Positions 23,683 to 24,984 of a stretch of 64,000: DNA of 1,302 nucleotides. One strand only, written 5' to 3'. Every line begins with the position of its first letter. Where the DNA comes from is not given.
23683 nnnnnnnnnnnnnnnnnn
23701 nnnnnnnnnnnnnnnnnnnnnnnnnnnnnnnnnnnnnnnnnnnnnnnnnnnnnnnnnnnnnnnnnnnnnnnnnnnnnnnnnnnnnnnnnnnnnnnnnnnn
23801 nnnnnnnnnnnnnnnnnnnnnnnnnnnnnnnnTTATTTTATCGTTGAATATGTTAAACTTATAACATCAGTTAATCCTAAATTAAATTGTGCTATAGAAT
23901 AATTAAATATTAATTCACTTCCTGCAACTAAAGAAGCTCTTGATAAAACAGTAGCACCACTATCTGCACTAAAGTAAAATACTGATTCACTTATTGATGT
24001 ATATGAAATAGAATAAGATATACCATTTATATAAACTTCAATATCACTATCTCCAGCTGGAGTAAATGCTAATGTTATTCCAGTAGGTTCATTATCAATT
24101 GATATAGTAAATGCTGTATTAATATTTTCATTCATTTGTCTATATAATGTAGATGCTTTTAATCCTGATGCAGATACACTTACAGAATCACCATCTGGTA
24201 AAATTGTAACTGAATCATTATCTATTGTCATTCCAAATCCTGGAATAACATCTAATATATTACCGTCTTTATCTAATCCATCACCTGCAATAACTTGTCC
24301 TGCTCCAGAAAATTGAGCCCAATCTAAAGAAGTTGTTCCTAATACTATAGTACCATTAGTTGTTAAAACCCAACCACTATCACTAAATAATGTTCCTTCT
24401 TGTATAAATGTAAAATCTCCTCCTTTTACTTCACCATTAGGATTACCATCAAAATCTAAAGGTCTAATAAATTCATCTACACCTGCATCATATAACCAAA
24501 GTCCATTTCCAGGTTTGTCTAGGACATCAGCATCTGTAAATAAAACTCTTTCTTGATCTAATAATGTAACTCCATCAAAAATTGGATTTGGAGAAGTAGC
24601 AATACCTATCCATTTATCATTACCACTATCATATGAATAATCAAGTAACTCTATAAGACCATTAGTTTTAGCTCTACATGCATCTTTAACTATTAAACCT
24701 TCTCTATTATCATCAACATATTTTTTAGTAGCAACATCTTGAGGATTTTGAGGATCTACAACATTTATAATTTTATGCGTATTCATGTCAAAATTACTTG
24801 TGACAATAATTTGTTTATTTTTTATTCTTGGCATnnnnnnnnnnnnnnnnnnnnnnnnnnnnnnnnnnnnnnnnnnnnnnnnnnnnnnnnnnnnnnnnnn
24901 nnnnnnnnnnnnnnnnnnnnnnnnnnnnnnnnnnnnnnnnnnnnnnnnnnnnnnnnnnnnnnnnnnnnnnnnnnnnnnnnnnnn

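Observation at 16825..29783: Cassette of six fibre / receptor-binding-like genes, four of which share an anchor motif while their distal domains differ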

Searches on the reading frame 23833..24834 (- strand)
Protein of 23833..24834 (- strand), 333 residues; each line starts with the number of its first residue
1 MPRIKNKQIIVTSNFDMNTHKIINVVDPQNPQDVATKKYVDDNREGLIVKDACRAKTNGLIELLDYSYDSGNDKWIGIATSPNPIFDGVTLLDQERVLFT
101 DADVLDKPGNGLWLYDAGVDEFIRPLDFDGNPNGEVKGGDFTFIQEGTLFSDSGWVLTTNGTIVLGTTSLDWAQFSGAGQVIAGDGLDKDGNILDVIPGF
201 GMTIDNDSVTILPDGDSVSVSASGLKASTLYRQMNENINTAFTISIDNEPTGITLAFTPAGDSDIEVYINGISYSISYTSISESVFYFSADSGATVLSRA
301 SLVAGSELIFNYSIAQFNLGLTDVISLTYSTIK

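Call 3: search_protein_families(library=pfam, proteins=[window:23833-24834:-], max_evalue=0.01)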
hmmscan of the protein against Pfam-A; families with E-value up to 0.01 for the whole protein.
window:23833-24834:- (333 aa): 0 families

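Call 4: search_protein_families(library=phrogs, proteins=[window:23833-24834:-], max_evalue=0.01)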
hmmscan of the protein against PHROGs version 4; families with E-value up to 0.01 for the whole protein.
window:23833-24834:- (333 aa): 14 families
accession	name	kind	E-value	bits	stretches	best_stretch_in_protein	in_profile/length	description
phrog_30390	-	unknown function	3e-27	96.4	2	86-295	549-753/766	-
phrog_2647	-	head and packaging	3.7e-23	83.2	1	10-221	74-269/336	head decoration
phrog_8745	-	tail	1.9e-15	56.3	1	28-215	632-824/1803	tail fiber protein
phrog_27782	-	unknown function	1.2e-14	55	1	5-244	119-324/644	-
phrog_16867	-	unknown function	6.5e-07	29.3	1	79-185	87-187/631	-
phrog_24595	-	head and packaging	1.5e-06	28.9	1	76-198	55-187/325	virion structural protein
phrog_26630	-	tail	5.8e-06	26.2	1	11-43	119-151/506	tail fiber protein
phrog_14570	-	unknown function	1.3e-05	25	1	83-173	185-270/540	-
phrog_1640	-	tail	1.4e-05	25.5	1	10-42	130-162/765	tail protein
phrog_16122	-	head and packaging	0.00011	22.3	0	171-211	288-329/526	virion structural protein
phrog_2710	-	tail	0.00018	21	1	10-42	127-159/781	tail fiber protein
phrog_11518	-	tail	0.0012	18.2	1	85-174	184-267/812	tail fiber protein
phrog_6518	-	tail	0.003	16.7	1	11-44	125-158/793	tail fiber protein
phrog_28871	-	unknown function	0.0037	16.1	1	11-42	124-155/946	-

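Call 8: search_dna_similar(query=window:23833-24834:-, collection=phages, mode=protein, max_rows=25)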
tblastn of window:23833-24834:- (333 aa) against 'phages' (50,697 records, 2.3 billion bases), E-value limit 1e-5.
Records with a match: 63; places in all: 64; records where one place covers at least 80% of the query: 1.
Best place of each record, by identity: 95-99% 1; <60% 62.
By first word of the organism name: Gordonia 19; Synechococcus 9; Rhodococcus 6; Mycobacterium 5; Methylophilales 4; Xanthomonas 4; uncultured 3; Cyanophage 3; Caudoviricetes 3; Ralstonia 2; and 5 more.
By host as written in the record: Gordonia rubripertincta NRRL B-16540 12; - 8; Methylophilales_sp._H5P1 4; Synechococcus sp. 4; Parasynechococcus marenigrum WH 8102 3; Mycobacterium smegmatis mc#155 3; Xanthomonas hortorum pv. vitians CFBP8640 3; Gordonia terrae 3612 3; and 18 more.
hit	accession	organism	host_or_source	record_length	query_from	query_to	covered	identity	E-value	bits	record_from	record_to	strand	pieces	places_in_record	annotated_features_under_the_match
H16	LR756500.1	uncultured phage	metagenomic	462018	1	333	100%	96.0%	0e+0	682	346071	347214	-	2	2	record has no annotation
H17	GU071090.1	Cyanophage PSS2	-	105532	12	198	56%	43.3%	1e-32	134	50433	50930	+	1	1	predicted protein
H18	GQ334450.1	Cyanophage PSS2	Prochlorococcus MIT9313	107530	12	198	56%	43.3%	1e-32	134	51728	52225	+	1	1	capsid decoration protein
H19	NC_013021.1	Cyanophage PSS2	Prochlorococcus marinus str. MIT 9313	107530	12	198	56%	43.3%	1e-32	134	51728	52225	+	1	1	virion structural protein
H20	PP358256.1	Ralstonia phage PY059YO380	Ralstonia solanacearum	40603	12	261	75%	31.6%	4e-23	105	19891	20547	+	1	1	hypothetical protein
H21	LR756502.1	uncultured phage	metagenomic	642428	1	258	77%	29.0%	4e-14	79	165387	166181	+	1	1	record has no annotation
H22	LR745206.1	uncultured phage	metagenomic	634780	33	223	57%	37.8%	1e-23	107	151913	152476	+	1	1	record has no annotation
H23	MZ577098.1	Methylophilales phage Melnitz-3 EXVC039M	Methylophilales_sp._H5P1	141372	31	230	60%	35.8%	4e-13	76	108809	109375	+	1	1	tail fiber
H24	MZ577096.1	Methylophilales phage Melnitz-2 EXVC040M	Methylophilales_sp._H5P1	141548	31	230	60%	35.8%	4e-13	76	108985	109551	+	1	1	tail fiber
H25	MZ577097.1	Methylophilales phage Melnitz EXVC044M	Methylophilales_sp._H5P1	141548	31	230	60%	35.8%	4e-13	76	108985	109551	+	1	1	tail fiber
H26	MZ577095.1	Methylophilales phage Melnitz-1 EXVC043M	Methylophilales_sp._H5P1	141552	31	230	60%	35.8%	4e-13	76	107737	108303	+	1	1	tail fiber protein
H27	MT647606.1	Pelagibacter phage Mosig EXVC030M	Candidatus Pelagibacter ubique HTCC1062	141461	34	230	59%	35.6%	7e-20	96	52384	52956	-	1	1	putative tail fiber protein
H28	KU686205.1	Synechococcus phage S-CAM9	Synechococcus sp.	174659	6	233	68%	29.9%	1e-12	75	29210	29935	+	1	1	tail fiber protein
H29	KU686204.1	Synechococcus phage S-CAM9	Synechococcus sp.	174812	6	233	68%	29.9%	1e-12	75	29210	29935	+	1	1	tail fiber protein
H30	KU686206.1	Synechococcus phage S-CAM9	Synechococcus sp.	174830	6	233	68%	29.9%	1e-12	75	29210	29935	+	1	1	tail fiber protein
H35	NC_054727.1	Mycobacterium phage Phrappuccino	Mycobacterium smegmatis mc#155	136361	15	246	70%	27.1%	6e-14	79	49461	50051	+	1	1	70: head decoration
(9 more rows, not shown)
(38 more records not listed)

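Call 10: get_annotated_region(hit=H16, flank=1000)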
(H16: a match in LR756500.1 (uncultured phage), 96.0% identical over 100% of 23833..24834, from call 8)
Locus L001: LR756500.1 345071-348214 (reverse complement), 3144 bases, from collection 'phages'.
description: uncultured phage genome assembly, chromosome: 1.
organism: uncultured phage (NCBI taxid 278008)
taxonomy: Viruses; environmental samples
host: -; source: metagenomic; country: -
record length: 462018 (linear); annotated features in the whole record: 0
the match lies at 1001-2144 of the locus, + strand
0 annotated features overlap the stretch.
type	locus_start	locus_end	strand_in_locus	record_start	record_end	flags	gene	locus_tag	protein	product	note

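Call 11: search_solved_structures(query=window:23833-24834:-, max_evalue=1, show_alignments=3)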
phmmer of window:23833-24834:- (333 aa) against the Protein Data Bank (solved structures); distinct sequences matched with E-value up to 1: 3.
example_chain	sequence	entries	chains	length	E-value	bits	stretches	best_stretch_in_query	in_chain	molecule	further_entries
7tjq_I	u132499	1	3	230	0.19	14.1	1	183-290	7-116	MPE8 Fab heavy chain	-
7sem_B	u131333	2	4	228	0.19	14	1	183-290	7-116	MPE8 Fab heavy chain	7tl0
8cw9_G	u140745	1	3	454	0.81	12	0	183-289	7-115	MPE8 heavy chain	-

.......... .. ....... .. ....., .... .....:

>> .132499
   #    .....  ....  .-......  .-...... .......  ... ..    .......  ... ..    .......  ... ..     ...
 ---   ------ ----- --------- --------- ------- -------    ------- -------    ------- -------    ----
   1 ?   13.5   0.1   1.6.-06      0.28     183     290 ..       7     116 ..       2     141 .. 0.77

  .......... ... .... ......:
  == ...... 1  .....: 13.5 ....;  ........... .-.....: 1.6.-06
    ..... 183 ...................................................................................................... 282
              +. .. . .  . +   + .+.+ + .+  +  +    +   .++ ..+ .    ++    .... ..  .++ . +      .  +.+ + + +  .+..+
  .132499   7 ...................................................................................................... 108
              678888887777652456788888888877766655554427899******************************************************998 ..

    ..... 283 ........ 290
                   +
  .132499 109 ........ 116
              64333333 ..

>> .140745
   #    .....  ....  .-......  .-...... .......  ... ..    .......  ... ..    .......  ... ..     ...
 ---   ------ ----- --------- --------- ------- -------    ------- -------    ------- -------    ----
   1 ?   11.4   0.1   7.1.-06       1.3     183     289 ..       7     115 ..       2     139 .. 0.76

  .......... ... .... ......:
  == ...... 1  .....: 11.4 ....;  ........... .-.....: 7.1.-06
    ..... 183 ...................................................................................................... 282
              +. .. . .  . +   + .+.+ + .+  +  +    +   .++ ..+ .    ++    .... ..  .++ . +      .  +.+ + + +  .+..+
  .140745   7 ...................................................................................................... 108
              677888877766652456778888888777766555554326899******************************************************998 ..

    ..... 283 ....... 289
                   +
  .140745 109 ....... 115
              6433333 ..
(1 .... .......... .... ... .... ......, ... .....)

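Call 14: find_homologous_proteins(query=window:23833-24834:-, max_evalue=0.001)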
Query window:23833-24834:- (333 aa): 479 proteins with E <= 0.001 among 3487 candidates; the best 120 are listed.
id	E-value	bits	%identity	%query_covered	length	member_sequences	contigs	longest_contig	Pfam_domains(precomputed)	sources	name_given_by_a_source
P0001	3.4e-215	731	100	100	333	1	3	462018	-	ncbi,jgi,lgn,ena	-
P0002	2.9e-34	137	40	60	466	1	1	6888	-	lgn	-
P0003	7.7e-34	135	45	60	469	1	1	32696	-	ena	-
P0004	3.0e-33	133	38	60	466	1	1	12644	-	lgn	-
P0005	1.5e-32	131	41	61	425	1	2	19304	-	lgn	-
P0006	1.8e-32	131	44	59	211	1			-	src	-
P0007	2.8e-32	130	46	56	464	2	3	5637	-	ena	-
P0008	3.1e-32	130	35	65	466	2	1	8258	-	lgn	-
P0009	5.3e-31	126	44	67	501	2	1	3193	-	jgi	jgi:hypothetical protein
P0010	9.3e-31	125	42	63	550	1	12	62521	-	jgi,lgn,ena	jgi:hypothetical protein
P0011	2.5e-30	124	42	60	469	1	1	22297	-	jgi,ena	jgi:hypothetical protein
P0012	5.9e-30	123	33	92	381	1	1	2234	-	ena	-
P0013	7.1e-30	122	42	62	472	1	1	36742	-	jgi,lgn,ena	jgi:hypothetical protein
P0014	7.8e-30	122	42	62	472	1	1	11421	-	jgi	jgi:hypothetical protein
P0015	7.9e-30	122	42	62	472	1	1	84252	-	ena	-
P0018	1.3e-29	122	42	65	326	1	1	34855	-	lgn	-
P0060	2.4e-28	117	43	59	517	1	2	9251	PF18454.8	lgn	-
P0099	5.3e-27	113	42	60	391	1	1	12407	PF18454.8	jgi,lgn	jgi:uncharacterized cupin superfamily protein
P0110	5.9e-26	109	43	57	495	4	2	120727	PF18454.8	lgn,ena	-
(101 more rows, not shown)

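Call 27: predict_structure(alignment_id=A2)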
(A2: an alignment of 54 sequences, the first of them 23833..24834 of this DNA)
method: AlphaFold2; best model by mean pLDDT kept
length: 333 residues; sequences in the alignment: 54
mean_pLDDT: 72.6   pTM: 0.53
mean pLDDT of the five models: 72.6, 72.1, 71.8, 70.2, 69.1
residues with pLDDT >= 90: 62; 70-90: 135; 50-70: 106; < 50: 30
segments of 3 or more residues with pLDDT < 50: 1-3, 224-227, 229-235, 237-247
pLDDT, mean of each block of 10 residues (from residue 1): 54 72 69 59 73 88 74 77 85 94 70 92 90 85 92 92 88 75 55 65 75 64 48 44 44 59 74 71 70 77 79 70 75 59
secondary structure, 60 per line:
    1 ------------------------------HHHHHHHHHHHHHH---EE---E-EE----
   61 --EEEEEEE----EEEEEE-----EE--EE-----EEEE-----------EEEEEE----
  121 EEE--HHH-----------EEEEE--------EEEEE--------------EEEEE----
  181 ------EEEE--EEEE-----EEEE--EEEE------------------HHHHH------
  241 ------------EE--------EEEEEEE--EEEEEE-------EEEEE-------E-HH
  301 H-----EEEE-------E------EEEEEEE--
elements in order: H31-44 E63-69 E74-79 E96-99 E111-116 E121-123 E140-144 E153-157 E172-176 E187-190 E193-196 E202-205 E208-211 H230-234 E263-269 E272-277 E285-289 E307-310 E325-331

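Call 32: fold_search(model_id=the predicted structure, library=pdb)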
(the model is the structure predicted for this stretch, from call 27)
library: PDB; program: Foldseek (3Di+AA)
matches with E <= 10: 78; with E <= 0.001: 0
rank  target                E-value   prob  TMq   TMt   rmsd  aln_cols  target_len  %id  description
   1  3s6y_A                8.9e-01  0.05  0.10  0.11  41.7       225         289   14  Structure of reovirus attachment protein sigma1 in complex with alpha-2,6-sialyllactose (released 2011-11-23)
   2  8on5_E                1.1e+00  0.16  0.12  0.18  11.2        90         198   20  Structure of the tail fibre from an extracellular contractile injection system from Photorhabdus bacteria (released 2024-04-10)
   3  3s6x_A                1.1e+00  0.04  0.10  0.11  41.2       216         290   14  Structure of reovirus attachment protein sigma1 in complex with alpha-2,3-sialyllactose (released 2011-11-23)
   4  1suw_A                1.2e+00  0.11  0.11  0.14   8.3        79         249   18  Crystal structure of a NAD kinase from Archaeoglobus fulgidus in complex with its substrate and product: Insights into (released 2004-08-24)
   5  8on5_A                1.6e+00  0.12  0.11  0.16  11.4        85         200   19  Structure of the tail fibre from an extracellular contractile injection system from Photorhabdus bacteria (released 2024-04-10)
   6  8on5_B                1.8e+00  0.11  0.11  0.16  11.6        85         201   19  Structure of the tail fibre from an extracellular contractile injection system from Photorhabdus bacteria (released 2024-04-10)
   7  8vse_A                1.9e+00  0.02  0.09  0.09  31.1       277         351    8  Cryo-EM structure of human CD45 extracellular region in complex with adenoviral protein E3/49K (released 2024-11-06)
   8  3s6x_C                2.2e+00  0.03  0.10  0.11  40.6       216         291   14  Structure of reovirus attachment protein sigma1 in complex with alpha-2,3-sialyllactose (released 2011-11-23)
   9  3s6x_B                2.2e+00  0.03  0.10  0.11  40.2       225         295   14  Structure of reovirus attachment protein sigma1 in complex with alpha-2,3-sialyllactose (released 2011-11-23)
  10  9nz5_D                2.3e+00  0.08  0.09  0.14  11.2        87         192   14  MERSmut-CoV M protein dimer in complex with FAb B (released 2025-10-29)
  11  1fg9_C                2.3e+00  0.01  0.08  0.11  30.1       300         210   10  3:1 COMPLEX OF INTERFERON-GAMMA RECEPTOR WITH INTERFERON-GAMMA DIMER (released 2000-08-11)
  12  8uur_A                2.7e+00  0.04  0.12  0.15  14.6       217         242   14  Structure of Serratia proteamaculans antifeeding prophage mini-fibre (AfpX13) (released 2025-08-27)
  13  3umn_B                2.9e+00  0.11  0.12  0.29   7.8        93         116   15  Crystal Structure of Lamin-B1 (released 2011-11-30)
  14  3s6z_C                2.9e+00  0.02  0.10  0.11  40.6       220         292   14  Structure of reovirus attachment protein sigma1 in complex with alpha-2,8-disialyllactose (released 2011-11-23)
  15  3jt0_B                3.6e+00  0.11  0.12  0.31   7.3        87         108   15  Crystal Structure of the C-terminal fragment (426-558) Lamin-B1 from Homo sapiens, Northeast Structural Genomics Conso (released 2009-09-22)
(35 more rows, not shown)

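Call 65: search_protein_families(library=pfam, proteins=[window:23833-24834:-], max_evalue=5)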
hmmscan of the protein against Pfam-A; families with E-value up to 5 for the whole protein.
window:23833-24834:- (333 aa): 0 families

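Call 66: search_protein_families(library=ncbifam, proteins=[window:23833-24834:-], max_evalue=0.1)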
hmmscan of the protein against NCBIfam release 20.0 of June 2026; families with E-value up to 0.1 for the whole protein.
window:23833-24834:- (333 aa): 0 families

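Call 75: find_encoding_contigs(protein=P0018, flank=10000, max_places=1)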
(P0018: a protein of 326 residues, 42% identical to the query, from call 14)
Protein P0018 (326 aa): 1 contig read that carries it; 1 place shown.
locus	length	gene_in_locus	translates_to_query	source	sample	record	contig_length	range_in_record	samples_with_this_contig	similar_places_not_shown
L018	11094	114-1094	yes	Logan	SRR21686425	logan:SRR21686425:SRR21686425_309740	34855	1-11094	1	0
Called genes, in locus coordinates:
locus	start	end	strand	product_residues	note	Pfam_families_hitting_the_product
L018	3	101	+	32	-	?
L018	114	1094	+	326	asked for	-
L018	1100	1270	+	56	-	-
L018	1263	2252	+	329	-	-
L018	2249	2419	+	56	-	-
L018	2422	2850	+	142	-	-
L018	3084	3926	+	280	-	PF04586:Peptidase_S78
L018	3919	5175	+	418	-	PF25209:Phage_capsid_4 (faint), PF05065:Phage_capsid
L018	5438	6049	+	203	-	-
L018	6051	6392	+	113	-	-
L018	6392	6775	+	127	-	PF11114:Minor_capsid_2 (weak)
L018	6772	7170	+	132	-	PF12691:Phage_tail_terminator_6 (weak)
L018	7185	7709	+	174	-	-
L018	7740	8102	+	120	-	-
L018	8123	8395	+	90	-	-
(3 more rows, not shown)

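Call 79: get_annotated_region(hit=H18, flank=7000)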
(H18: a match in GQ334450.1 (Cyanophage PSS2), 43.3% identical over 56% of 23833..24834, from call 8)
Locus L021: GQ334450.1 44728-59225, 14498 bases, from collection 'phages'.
description: Cyanophage PSS2, complete genome.
organism: Cyanophage PSS2 (NCBI taxid 658401)
taxonomy: Viruses; Duplodnaviria; Heunggongvirae; Uroviricota; Caudoviricetes
host: Prochlorococcus MIT9313; source: water at 83 meters depth from Atlantic Ocean continental slope water column; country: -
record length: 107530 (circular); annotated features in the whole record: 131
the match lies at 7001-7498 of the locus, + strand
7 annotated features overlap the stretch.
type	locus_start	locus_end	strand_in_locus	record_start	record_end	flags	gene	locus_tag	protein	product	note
CDS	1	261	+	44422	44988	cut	-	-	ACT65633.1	hypothetical protein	similar to SPM2_088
CDS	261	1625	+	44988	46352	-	-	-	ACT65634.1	fiber protein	similar to other lambdoid phage tail fiber proteins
CDS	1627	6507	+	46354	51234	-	-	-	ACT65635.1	fiber protein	similar to a conserved hypothetical Magnetospirillum protein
CDS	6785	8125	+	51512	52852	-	-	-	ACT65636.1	capsid decoration protein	-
CDS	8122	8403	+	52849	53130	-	-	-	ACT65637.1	hypothetical protein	-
CDS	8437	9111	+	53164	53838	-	-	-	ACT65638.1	hypothetical protein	-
CDS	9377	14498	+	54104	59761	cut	-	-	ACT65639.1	tail tape measure protein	-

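Call 80: get_annotated_region(hit=H35, flank=6000)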
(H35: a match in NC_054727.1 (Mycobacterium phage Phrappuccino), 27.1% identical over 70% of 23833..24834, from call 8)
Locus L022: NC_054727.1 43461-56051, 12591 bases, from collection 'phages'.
description: Mycobacterium phage Phrappuccino, complete genome.
organism: Mycobacterium phage Phrappuccino (NCBI taxid 2591223)
taxonomy: Viruses; Duplodnaviria; Heunggongvirae; Uroviricota; Caudoviricetes; Phrappuccinovirus; Phreappuccinovirus Phrappuccino
host: Mycobacterium smegmatis mc#155; source: soil; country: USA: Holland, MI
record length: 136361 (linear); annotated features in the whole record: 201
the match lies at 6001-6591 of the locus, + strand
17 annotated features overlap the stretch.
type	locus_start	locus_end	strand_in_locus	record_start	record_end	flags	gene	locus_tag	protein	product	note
CDS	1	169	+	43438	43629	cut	62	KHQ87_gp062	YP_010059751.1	hypothetical protein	gp62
CDS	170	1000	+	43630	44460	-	63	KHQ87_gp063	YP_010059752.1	minor tail protein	-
CDS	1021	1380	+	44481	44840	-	64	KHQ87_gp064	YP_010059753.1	hypothetical protein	gp64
CDS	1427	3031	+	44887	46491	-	65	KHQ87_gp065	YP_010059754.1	hypothetical protein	gp65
CDS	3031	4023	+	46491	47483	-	66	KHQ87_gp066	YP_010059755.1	hypothetical protein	gp66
CDS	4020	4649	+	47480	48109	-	67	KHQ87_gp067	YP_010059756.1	hypothetical protein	gp67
CDS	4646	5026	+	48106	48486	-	68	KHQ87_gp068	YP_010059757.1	hypothetical protein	gp68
CDS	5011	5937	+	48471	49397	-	69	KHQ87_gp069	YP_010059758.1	hypothetical protein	gp69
CDS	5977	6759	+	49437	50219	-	70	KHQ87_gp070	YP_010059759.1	head decoration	gp70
CDS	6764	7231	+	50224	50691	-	71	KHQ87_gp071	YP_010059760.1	hypothetical protein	gp71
CDS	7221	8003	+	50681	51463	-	72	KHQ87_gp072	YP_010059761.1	hypothetical protein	gp72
CDS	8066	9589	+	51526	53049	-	73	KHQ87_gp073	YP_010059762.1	tail sheath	-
CDS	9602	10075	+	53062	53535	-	74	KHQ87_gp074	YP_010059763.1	virion structural protein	gp74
CDS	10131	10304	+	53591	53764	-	75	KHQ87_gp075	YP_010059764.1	hypothetical protein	gp75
CDS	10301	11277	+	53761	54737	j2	77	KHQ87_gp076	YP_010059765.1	tail assembly chaperone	-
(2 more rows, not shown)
